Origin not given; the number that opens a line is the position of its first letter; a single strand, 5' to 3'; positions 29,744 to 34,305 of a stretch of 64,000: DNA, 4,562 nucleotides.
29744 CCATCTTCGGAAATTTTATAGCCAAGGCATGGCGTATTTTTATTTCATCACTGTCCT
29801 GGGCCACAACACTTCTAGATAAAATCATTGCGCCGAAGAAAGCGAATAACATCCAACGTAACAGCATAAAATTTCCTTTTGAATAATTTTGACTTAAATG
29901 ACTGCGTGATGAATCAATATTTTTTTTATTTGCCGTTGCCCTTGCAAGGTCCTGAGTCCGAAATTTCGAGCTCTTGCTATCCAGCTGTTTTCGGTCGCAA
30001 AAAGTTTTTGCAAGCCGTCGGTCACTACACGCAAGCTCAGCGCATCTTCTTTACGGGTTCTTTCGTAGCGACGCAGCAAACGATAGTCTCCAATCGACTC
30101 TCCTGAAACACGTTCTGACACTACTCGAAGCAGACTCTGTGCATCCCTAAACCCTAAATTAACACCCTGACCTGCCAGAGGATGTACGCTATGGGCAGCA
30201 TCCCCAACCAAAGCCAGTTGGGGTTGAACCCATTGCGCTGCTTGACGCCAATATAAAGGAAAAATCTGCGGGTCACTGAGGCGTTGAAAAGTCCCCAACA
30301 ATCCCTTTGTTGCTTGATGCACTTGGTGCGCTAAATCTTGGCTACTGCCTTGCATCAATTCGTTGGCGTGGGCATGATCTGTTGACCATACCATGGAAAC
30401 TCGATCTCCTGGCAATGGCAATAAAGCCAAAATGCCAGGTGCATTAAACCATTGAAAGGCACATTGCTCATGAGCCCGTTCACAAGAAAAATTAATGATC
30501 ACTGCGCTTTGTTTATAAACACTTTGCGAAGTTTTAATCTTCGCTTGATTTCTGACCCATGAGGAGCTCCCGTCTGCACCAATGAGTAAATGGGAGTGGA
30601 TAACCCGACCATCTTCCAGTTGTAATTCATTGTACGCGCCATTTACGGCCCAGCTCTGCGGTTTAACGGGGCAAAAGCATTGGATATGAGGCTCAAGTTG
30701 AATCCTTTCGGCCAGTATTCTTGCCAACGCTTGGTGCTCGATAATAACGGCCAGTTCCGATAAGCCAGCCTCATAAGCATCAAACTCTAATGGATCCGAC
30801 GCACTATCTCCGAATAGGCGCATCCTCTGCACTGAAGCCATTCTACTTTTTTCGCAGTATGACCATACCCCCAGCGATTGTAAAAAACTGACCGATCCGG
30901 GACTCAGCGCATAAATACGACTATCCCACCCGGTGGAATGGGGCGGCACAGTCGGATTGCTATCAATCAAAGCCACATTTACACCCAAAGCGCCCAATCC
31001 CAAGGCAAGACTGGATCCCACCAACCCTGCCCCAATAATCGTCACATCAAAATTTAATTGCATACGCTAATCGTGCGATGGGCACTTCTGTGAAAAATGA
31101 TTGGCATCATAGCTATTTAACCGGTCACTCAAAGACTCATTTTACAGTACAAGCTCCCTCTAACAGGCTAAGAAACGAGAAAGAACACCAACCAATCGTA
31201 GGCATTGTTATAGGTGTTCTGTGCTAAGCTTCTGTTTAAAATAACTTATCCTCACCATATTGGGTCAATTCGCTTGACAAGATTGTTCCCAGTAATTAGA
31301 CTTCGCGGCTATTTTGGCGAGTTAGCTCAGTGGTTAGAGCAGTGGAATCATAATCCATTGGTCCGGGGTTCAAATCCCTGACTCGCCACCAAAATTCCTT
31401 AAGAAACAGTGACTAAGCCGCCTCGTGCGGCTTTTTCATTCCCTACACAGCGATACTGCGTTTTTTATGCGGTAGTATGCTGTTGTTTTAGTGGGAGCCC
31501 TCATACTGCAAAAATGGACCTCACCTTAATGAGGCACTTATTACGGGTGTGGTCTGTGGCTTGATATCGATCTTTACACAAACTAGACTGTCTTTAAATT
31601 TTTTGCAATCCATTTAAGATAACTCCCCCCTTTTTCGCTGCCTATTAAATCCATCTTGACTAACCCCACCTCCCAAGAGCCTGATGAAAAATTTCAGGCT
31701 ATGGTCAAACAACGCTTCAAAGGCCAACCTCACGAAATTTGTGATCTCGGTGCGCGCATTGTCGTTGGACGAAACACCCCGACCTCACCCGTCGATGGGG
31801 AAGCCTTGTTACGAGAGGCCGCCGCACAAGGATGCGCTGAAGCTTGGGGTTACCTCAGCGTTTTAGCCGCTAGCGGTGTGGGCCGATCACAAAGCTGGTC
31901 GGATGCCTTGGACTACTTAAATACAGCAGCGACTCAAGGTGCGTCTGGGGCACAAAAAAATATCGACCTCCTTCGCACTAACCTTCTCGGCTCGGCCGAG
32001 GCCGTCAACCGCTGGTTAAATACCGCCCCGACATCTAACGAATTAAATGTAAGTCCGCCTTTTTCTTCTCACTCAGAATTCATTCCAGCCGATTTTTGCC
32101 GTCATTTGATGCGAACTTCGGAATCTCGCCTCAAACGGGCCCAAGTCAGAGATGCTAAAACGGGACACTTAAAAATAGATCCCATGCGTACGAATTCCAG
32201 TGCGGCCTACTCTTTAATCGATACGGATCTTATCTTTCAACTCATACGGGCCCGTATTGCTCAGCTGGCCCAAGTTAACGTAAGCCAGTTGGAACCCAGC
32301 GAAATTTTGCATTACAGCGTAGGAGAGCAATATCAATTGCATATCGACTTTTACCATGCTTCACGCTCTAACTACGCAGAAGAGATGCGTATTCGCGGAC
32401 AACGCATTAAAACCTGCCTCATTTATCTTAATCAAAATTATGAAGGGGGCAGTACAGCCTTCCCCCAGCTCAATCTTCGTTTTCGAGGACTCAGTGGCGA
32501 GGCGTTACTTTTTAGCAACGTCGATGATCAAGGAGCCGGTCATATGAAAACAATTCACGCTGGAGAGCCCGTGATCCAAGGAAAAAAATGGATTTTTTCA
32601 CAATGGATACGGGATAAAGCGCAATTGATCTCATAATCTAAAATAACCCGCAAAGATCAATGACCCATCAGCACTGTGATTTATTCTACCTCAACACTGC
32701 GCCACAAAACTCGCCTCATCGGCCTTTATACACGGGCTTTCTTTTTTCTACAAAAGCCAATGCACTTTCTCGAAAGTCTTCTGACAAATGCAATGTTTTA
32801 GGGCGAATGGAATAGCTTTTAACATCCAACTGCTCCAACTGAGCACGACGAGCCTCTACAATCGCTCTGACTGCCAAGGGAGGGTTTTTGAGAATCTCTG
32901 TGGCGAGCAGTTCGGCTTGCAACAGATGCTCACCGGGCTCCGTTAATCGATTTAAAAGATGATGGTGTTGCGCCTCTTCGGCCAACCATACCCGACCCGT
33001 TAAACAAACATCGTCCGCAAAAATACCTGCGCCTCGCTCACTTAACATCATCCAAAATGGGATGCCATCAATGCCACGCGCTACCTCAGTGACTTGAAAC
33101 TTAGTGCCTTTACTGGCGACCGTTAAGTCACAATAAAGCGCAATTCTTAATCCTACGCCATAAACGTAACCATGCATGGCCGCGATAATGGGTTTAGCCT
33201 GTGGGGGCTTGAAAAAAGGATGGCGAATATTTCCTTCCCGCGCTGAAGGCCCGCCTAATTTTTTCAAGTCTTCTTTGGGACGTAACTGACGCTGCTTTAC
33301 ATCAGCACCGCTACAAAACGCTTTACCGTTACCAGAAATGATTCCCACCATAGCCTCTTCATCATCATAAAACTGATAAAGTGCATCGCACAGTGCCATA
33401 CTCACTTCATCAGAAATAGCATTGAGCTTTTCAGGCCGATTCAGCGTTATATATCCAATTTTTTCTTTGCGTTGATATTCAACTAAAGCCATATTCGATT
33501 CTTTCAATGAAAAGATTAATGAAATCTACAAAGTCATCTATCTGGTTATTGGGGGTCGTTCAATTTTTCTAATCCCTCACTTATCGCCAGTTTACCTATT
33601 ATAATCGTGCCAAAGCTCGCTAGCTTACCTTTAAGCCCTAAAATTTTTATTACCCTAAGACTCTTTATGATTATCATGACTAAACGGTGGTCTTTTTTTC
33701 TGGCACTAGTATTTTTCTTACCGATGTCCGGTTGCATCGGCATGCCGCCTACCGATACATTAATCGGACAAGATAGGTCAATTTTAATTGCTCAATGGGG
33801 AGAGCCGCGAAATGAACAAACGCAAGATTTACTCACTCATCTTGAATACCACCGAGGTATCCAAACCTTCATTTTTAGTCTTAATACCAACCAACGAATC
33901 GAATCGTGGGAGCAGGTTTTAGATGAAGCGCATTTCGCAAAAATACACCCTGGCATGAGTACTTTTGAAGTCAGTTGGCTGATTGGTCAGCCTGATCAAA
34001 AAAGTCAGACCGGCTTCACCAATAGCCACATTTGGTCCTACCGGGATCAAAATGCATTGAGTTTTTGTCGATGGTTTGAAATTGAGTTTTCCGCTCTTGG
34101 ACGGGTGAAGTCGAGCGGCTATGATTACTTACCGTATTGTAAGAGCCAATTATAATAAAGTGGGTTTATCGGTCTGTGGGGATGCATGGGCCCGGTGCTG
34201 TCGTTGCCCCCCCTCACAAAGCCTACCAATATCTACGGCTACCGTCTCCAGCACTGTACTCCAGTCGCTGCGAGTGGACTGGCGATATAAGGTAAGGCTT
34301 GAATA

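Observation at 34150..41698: Unassigned minus-strand cluster ending in a TPR-GT9 fusion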

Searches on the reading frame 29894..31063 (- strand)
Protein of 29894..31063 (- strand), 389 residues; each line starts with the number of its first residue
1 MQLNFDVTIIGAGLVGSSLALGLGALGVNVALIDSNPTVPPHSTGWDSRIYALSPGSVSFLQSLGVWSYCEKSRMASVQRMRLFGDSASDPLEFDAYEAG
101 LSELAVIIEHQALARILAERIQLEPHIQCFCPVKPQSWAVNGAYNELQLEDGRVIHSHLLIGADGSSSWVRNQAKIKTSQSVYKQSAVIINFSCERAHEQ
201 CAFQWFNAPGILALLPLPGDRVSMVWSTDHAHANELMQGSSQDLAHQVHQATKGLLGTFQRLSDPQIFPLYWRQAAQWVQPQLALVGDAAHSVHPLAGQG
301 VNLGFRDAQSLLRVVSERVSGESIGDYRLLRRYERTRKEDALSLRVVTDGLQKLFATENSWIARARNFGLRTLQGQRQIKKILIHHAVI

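Call 42: find_encoding_contigs(protein=window:29894-31063:-, flank=10000, max_places=1)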
Protein window:29894-31063:- (389 aa): 14 contigs read that carry it; 1 place shown.
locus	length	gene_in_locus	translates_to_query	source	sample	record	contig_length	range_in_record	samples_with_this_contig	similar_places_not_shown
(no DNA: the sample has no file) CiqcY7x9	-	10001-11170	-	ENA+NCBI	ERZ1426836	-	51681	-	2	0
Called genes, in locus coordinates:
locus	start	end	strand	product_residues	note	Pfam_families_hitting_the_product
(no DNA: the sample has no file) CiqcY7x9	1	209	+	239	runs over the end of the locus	PF00551:Formyl_trans_N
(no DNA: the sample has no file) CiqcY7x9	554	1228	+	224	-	-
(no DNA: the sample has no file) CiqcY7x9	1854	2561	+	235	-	PF13489:Methyltransf_23 (weak), PF00398:RrnaAD (weak), PF05401:NodS (weak), PF02390:Methyltransf_4 (weak), PF13649:Methyltransf_25, PF13847:Methyltransf_31, PF08241:Methyltransf_11, PF08242:Methyltransf_12, +1 more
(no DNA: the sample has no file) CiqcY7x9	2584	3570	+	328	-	PF02826:2-Hacid_dh_C, PF03446:NAD_binding_2, PF03807:F420_oxidored (weak), PF14833:NAD_binding_11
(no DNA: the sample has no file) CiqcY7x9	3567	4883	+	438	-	PF00202:Aminotran_3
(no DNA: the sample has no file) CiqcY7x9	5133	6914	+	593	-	PF12895:ANAPC3, PF25064:ARM_TT21_5th (weak), PF13414:TPR_11 (weak), PF00515:TPR_1 (weak), PF13414:TPR_11 (weak), PF13431:TPR_17, PF00515:TPR_1 (weak), PF13414:TPR_11 (weak), +12 more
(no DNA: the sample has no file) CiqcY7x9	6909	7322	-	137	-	-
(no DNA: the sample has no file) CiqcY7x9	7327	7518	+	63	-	-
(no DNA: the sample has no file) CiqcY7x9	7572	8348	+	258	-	PF00378:ECH_1, PF16113:ECH_2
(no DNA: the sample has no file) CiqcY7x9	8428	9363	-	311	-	PF13640:2OG-FeII_Oxy_3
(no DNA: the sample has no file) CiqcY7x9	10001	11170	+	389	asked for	PF01266:DAO (weak), PF01494:FAD_binding_3, PF04820:Trp_halogenase (faint), PF05834:Lycopene_cycl (faint), PF08491:SE (faint)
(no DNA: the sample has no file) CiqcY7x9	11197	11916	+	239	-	PF10411:DsbC_N, PF13098:Thioredoxin_2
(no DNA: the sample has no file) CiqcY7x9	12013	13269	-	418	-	PF03562:MltA, PF06725:3D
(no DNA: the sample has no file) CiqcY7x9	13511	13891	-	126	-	PF04379:DUF525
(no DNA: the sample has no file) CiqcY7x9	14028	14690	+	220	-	PF00834:Ribul_P_3_epim, PF01729:QRPTase_C (faint)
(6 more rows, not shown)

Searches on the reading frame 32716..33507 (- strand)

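Call 4: search_protein_families(library=pfam, proteins=[window:32716-33507:-], max_evalue=0.01)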
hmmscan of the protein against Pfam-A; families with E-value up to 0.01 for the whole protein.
window:32716-33507:- (263 aa): 2 families
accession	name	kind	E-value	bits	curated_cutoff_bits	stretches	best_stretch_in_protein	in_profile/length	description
PF00378.25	ECH_1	-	6e-36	124.5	27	1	13-262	2-250/251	Enoyl-CoA hydratase/isomerase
PF16113.10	ECH_2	-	4e-19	69.7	27.2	1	17-188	1-171/335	Enoyl-CoA hydratase/isomerase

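Call 5: search_protein_families(library=ncbifam, proteins=[window:32716-33507:-], max_evalue=0.01)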
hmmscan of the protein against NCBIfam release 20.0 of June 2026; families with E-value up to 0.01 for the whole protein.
window:32716-33507:- (263 aa): 69 families (the best 25 are shown)
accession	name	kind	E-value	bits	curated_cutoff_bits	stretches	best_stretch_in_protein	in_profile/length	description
NF006100.0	PRK08252.1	subfamily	5.2e-47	160.6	282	1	8-263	4-254/254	crotonase/enoyl-CoA hydratase family protein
NF051848.1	EnCoAHydtEchA19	equivalog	2.7e-46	158.2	400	1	11-263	4-258/258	enoyl-CoA hydratase EchA19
NF005126.0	PRK06563.1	subfamily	3.3e-41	141.4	261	1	2-263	2-263/263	crotonase/enoyl-CoA hydratase family protein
NF042430.2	EnCoAhydt_DpgD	equivalog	7.1e-36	124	400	1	11-262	1-257/258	enoyl-CoA-hydratase DpgD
NF004857.0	PRK06210.1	equivalog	1.4e-34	119.8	341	1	8-262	9-274/275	enoyl-CoA hydratase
NF005864.0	PRK07799.1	equivalog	3.2e-34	118.3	316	1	3-263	6-266/266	crotonase/enoyl-CoA hydratase family protein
NF004781.0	PRK06127.1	subfamily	1e-33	117.2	291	1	9-263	13-269/269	enoyl-CoA hydratase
NF006007.0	PRK08138.1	subfamily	1.1e-33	116.8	355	1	4-263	5-261/261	enoyl-CoA hydratase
NF006108.0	PRK08259.1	equivalog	1.5e-31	109.8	273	1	8-229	4-216/256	crotonase/enoyl-CoA hydratase family protein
NF005073.0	PRK06495.1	subfamily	1.6e-30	106.3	296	1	6-263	3-257/257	enoyl-CoA hydratase/isomerase family protein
NF006699.0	PRK09245.1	subfamily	3.1e-30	105.3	354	1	7-263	3-266/266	crotonase/enoyl-CoA hydratase family protein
NF004840.0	PRK06190.1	equivalog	4.5e-30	105.1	253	1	7-225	4-218/260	enoyl-CoA hydratase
NF004517.0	PRK05862.1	equivalog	1.5e-29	103.3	396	1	11-262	8-256/257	enoyl-CoA hydratase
NF004796.0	PRK06144.1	subfamily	1.9e-29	102.9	272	1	4-263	5-262/262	enoyl-CoA hydratase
NF007239.0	PRK09674.1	equivalog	2.7e-29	102.4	371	1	8-263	5-257/257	2,3-dehydroadipyl-CoA hydratase PaaF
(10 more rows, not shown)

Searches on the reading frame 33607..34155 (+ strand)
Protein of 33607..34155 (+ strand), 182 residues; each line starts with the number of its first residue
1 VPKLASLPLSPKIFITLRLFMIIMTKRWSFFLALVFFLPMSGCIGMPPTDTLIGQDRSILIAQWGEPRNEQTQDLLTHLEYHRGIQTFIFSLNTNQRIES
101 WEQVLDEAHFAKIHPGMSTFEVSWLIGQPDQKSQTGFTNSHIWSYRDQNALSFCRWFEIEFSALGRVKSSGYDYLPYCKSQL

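Call 4: search_protein_families(library=pfam, proteins=[window:33607-34155:+], max_evalue=0.01)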
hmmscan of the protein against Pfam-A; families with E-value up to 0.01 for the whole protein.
window:33607-34155:+ (182 aa): 0 families

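Call 5: search_protein_families(library=ncbifam, proteins=[window:33607-34155:+], max_evalue=0.01)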
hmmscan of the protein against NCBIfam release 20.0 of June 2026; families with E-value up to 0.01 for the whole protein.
window:33607-34155:+ (182 aa): 0 families
